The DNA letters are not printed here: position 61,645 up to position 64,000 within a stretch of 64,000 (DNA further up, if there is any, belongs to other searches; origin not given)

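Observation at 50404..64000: Possible archaeal anaerobic trihydroxybenzene-type catabolic island (integrated hypothesis)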

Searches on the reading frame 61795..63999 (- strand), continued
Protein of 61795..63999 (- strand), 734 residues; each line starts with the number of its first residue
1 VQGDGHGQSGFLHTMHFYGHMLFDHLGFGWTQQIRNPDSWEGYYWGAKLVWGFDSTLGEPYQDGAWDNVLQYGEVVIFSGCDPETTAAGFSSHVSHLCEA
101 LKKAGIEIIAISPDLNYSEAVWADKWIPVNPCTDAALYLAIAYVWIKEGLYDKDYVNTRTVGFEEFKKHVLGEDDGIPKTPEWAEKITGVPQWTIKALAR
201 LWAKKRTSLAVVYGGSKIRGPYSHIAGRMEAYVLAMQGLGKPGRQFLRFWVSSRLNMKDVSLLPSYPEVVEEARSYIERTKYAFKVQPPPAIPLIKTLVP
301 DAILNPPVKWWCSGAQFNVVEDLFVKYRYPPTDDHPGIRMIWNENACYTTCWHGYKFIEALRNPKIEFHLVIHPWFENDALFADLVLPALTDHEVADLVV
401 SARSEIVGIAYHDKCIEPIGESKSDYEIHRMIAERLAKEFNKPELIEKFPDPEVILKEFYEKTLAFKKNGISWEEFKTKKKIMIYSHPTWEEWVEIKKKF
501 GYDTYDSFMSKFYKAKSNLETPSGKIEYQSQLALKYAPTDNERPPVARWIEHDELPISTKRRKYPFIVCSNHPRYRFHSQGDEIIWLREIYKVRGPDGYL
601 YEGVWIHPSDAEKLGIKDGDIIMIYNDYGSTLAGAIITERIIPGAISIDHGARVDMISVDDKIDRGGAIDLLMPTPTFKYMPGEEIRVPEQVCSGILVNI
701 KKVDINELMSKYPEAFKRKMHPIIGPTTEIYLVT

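Call 15: find_encoding_contigs(protein=P0012, flank=10000, max_places=2)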
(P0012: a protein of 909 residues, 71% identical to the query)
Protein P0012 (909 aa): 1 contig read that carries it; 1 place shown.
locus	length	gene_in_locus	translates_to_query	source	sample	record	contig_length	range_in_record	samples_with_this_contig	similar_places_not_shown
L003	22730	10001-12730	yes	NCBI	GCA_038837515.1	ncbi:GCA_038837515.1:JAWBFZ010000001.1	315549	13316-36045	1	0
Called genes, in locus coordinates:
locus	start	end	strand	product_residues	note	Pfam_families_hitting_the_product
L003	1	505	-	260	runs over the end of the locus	PF02475:TRM5-TYW2_MTfase (weak), PF01209:Ubie_methyltran, PF02353:CMAS (weak), PF13489:Methyltransf_23, PF13847:Methyltransf_31, PF08241:Methyltransf_11, PF08242:Methyltransf_12, PF13649:Methyltransf_25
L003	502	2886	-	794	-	PF00890:FAD_binding_2 (weak), PF01134:GIDA (weak), PF12831:FAD_oxidored, PF13187:Fer4_9, PF13237:Fer4_10, PF12838:Fer4_7, PF13237:Fer4_10, PF02662:FlpD, +16 more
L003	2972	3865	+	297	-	PF00037:Fer4 (weak), PF12838:Fer4_7 (weak), PF13187:Fer4_9, PF12838:Fer4_7 (weak), PF00037:Fer4 (weak), PF12838:Fer4_7, PF13187:Fer4_9, PF00037:Fer4, +7 more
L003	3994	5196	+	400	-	PF01136:Peptidase_U32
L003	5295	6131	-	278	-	PF12797:Fer4_2 (faint), PF13187:Fer4_9 (faint), PF13247:Fer4_11, PF00037:Fer4 (weak), PF12837:Fer4_6 (weak), PF13237:Fer4_10 (weak), PF12838:Fer4_7 (weak), PF13620:CarboxypepD_reg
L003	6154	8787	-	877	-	PF21423:AhtL-like_1st, PF00384:Molybdopterin, PF01568:Molydop_binding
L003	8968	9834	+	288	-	PF00296:Bac_luciferase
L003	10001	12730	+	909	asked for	PF21423:AhtL-like_1st (weak), PF00384:Molybdopterin, PF01568:Molydop_binding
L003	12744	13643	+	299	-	PF00037:Fer4 (faint), PF12797:Fer4_2 (faint), PF12837:Fer4_6 (faint), PF13187:Fer4_9 (faint), PF13237:Fer4_10 (faint), PF12838:Fer4_7 (weak), PF13247:Fer4_11, PF13620:CarboxypepD_reg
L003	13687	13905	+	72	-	PF00465:Fe-ADH, PF13685:Fe-ADH_2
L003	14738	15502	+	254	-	PF00106:adh_short, PF08659:KR, PF23441:SDR, PF13561:adh_short_C2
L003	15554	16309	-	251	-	PF00106:adh_short, PF08659:KR, PF23441:SDR (weak), PF13561:adh_short_C2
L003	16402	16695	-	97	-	-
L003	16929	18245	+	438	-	PF04715:, PF00425:Chorismate_bind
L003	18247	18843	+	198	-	PF00117:GATase, PF07722:Peptidase_C26 (weak)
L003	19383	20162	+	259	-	PF14801:TrmI-like_N, PF01135:PCMT, PF08704:GCD14, PF00398:RrnaAD (weak), PF13847:Methyltransf_31, PF08241:Methyltransf_11 (weak), PF13649:Methyltransf_25 (weak)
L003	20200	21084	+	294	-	PF10502:Peptidase_S26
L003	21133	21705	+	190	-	PF00352:TBP, PF11858:DUF3378 (faint), PF00352:TBP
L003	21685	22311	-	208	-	PF04055:Radical_SAM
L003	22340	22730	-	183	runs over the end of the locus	PF13347:MFS_2 (weak), PF07690:MFS_1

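Call 18: find_encoding_contigs(protein=P0003, flank=10000, max_places=1)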
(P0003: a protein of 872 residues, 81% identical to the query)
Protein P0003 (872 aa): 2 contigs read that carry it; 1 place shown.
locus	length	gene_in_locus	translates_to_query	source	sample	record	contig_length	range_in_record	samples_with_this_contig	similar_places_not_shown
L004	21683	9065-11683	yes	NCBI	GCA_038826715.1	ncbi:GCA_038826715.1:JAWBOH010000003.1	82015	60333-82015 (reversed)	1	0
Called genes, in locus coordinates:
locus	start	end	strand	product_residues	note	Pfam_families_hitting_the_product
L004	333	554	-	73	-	-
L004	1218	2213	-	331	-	PF12679:ABC2_membrane_2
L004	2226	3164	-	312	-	PF00005:ABC_tran, PF13304:AAA_21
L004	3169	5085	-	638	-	PF11614:FixG_C (faint), PF10633:NPCBM_assoc (weak)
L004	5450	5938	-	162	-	-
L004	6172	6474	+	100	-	PF25213:HVO_A0261_N (weak), PF01022:HTH_5, PF12840:HTH_20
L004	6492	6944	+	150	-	PF26119:DUF8036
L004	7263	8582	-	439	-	PF01554:MatE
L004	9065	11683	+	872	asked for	PF00384:Molybdopterin, PF01568:Molydop_binding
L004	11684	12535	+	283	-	PF00037:Fer4 (faint), PF12797:Fer4_2 (faint), PF12837:Fer4_6 (faint), PF13187:Fer4_9 (faint), PF13237:Fer4_10 (faint), PF12838:Fer4_7, PF13247:Fer4_11, PF13620:CarboxypepD_reg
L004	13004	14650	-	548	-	PF00118:Cpn60_TCP1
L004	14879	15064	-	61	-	PF02659:Mntp (faint)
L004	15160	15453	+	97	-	PF02597:ThiS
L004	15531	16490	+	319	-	PF04055:Radical_SAM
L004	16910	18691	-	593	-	PF00009:GTP_EFTU, PF01926:MMR_HSR1 (weak), PF03144:GTP_EFTU_D2 (faint), PF11987:IF-2, PF14578:GTP_EFTU_D4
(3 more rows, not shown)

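Call 19: find_encoding_contigs(protein=P0005, flank=10000, max_places=1)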
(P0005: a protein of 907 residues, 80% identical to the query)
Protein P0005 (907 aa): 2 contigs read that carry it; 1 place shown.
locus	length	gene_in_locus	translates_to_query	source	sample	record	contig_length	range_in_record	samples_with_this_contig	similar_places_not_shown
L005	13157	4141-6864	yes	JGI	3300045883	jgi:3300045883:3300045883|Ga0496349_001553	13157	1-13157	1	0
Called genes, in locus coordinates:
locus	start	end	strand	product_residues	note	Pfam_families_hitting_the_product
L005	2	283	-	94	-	?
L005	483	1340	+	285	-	PF02653:BPD_transp_2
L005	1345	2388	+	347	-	PF02653:BPD_transp_2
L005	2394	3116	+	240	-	PF00005:ABC_tran, PF12399:BCA_ABC_TP_C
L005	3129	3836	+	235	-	PF00005:ABC_tran, PF13304:AAA_21 (faint)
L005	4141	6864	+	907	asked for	PF21423:AhtL-like_1st (weak), PF00384:Molybdopterin, PF01568:Molydop_binding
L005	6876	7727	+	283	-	PF00037:Fer4 (faint), PF12797:Fer4_2 (faint), PF12837:Fer4_6 (faint), PF13237:Fer4_10 (faint), PF13484:Fer4_16 (faint), PF12838:Fer4_7 (weak), PF13247:Fer4_11, PF13620:CarboxypepD_reg, +2 more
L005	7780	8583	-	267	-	PF02613:Nitrate_red_del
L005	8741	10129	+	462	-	PF23545:Zn_ribbon_HMPTM, PF04055:Radical_SAM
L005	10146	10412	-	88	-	-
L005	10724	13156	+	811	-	?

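Call 20: find_encoding_contigs(protein=P0013, flank=10000, max_places=1)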
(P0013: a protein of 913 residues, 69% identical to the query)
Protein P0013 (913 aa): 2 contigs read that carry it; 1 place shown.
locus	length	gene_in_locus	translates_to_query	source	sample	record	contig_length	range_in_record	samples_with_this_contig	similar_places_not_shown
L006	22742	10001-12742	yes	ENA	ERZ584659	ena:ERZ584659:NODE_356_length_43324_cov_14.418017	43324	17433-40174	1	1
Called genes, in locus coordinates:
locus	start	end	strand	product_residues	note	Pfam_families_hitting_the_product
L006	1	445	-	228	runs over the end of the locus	PF00005:ABC_tran, PF13304:AAA_21 (faint), PF12399:BCA_ABC_TP_C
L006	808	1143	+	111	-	PF04358:DsrC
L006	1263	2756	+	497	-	PF13187:Fer4_9 (faint), PF13237:Fer4_10 (faint), PF12838:Fer4_7 (weak), PF13183:Fer4_8, PF13534:Fer4_17 (weak), PF02754:CCG (faint)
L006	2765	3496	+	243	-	PF02665:Nitrate_red_gam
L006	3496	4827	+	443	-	PF13183:Fer4_8, PF13534:Fer4_17, PF02754:CCG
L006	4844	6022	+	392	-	PF13433:Peripla_BP_5, PF13458:Peripla_BP_6, PF01094:ANF_receptor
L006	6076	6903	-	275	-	PF02665:Nitrate_red_gam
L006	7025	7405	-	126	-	PF08821:CGGC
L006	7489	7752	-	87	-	-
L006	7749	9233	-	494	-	PF00033:Cytochrome_B, PF13631:Cytochrom_B_N_2, PF00032:Cytochrom_B_C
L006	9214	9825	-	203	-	PF00355:Rieske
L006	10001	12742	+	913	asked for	PF00384:Molybdopterin (weak), PF01568:Molydop_binding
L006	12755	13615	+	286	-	PF00037:Fer4 (faint), PF12797:Fer4_2 (faint), PF12837:Fer4_6 (faint), PF13187:Fer4_9 (faint), PF13237:Fer4_10 (faint), PF12838:Fer4_7, PF13247:Fer4_11, PF13620:CarboxypepD_reg, +2 more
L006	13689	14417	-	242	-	PF02613:Nitrate_red_del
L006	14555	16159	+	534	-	PF02310:B12-binding, PF04055:Radical_SAM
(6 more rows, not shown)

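Call 22: search_solved_structures(query=P0001, max_evalue=1e-30, show_alignments=1)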
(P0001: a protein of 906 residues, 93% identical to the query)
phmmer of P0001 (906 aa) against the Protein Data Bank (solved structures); distinct sequences matched with E-value up to 1e-30: 10.
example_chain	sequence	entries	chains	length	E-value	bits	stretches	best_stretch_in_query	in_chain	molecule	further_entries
4v4c_A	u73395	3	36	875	7.2e-108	364.7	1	58-848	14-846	Pyrogallol hydroxytransferase large subunit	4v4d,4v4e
4dmr_A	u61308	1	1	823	5.9e-66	226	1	94-417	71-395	DMSO REDUCTASE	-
1dmr_A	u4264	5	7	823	1e-65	225.2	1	94-417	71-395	DMSO REDUCTASE | Dimethyl sulfoxide/trimethylamine N-oxide reductase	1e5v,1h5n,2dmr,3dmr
1e18_A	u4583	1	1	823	1.1e-65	225.2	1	94-417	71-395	DMSO REDUCTASE.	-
1e60_A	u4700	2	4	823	1.2e-65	225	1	94-417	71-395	Dimethyl sulfoxide/trimethylamine N-oxide reductase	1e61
1dms_A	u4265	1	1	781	1.5e-65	224.6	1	94-417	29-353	DMSO REDUCTASE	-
7l5i_A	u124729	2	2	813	1.1e-63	218.5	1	98-416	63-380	Trimethylamine-N-oxide reductase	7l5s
1eu1_A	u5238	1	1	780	6.8e-62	212.6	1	90-416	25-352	DIMETHYL SULFOXIDE REDUCTASE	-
9h4t_A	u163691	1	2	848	1.9e-60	207.7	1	94-418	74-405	Trimethylamine-N-oxide reductase 1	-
1tmo_A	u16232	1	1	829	4.1e-55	190.1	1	106-383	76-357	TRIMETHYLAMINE N-OXIDE REDUCTASE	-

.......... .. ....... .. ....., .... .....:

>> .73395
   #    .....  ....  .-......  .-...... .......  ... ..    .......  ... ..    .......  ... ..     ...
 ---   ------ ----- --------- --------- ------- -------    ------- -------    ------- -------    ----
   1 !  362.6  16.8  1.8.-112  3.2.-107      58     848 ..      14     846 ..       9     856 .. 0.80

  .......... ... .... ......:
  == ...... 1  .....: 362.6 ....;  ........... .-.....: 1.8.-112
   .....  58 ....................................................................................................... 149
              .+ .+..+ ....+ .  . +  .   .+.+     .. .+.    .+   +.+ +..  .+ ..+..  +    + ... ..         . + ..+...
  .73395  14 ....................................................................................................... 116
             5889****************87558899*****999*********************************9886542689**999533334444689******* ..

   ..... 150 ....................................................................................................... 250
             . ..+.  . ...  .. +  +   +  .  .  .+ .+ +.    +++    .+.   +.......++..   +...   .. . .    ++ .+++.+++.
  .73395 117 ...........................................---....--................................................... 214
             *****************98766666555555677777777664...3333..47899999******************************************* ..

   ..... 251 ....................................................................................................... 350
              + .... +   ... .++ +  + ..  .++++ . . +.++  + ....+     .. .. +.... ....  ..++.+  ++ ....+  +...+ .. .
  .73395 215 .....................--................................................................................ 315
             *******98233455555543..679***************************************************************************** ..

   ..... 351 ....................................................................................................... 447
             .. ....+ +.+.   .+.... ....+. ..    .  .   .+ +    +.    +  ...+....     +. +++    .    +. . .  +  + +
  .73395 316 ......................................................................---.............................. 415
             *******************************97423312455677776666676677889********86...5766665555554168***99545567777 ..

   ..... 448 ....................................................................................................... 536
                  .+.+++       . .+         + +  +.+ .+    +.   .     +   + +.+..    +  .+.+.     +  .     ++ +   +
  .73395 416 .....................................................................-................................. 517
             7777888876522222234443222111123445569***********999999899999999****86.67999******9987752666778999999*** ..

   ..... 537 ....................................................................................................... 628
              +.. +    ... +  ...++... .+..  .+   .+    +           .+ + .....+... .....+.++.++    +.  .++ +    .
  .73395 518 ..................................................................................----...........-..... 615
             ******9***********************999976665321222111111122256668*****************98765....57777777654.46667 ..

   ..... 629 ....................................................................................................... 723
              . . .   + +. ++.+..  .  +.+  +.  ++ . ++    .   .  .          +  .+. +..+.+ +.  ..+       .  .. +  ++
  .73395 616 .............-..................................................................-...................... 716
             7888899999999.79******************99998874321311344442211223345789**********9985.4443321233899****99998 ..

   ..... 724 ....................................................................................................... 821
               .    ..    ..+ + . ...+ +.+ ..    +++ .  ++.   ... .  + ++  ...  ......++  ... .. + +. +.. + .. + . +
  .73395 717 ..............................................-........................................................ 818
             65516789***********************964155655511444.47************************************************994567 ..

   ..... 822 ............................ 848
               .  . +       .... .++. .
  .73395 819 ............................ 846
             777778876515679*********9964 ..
